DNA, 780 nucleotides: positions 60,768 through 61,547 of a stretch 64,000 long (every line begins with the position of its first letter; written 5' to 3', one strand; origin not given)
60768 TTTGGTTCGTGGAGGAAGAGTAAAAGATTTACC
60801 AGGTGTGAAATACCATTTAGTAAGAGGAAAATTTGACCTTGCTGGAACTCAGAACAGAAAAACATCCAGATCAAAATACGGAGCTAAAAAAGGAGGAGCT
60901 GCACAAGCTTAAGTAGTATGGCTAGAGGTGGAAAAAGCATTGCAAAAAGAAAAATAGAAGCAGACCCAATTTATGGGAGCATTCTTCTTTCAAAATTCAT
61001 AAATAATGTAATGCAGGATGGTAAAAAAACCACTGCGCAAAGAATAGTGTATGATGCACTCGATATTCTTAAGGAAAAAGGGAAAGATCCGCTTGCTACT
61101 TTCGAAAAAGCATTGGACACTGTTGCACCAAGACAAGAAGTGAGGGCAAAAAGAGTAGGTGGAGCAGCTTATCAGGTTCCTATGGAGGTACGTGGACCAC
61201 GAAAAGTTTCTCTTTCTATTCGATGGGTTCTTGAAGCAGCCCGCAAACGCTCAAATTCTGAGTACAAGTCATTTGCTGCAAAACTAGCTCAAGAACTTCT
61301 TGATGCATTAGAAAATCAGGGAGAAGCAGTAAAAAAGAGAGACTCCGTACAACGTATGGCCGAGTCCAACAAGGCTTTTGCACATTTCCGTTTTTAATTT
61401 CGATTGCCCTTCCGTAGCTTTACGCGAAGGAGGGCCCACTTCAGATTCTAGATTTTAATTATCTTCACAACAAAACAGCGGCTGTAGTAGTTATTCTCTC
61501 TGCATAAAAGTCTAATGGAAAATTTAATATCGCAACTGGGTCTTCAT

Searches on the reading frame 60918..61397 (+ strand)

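Call 37: search_protein_families(library=pfam, proteins=[window:60918-61397:+], max_evalue=0.000001)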
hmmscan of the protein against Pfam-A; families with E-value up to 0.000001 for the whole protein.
window:60918-61397:+ (159 aa): 1 family
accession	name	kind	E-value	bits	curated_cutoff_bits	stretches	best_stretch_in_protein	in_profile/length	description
PF00177.27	Ribosomal_S7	-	6.3e-54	182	24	1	7-152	5-148/148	Ribosomal protein S7p/S5e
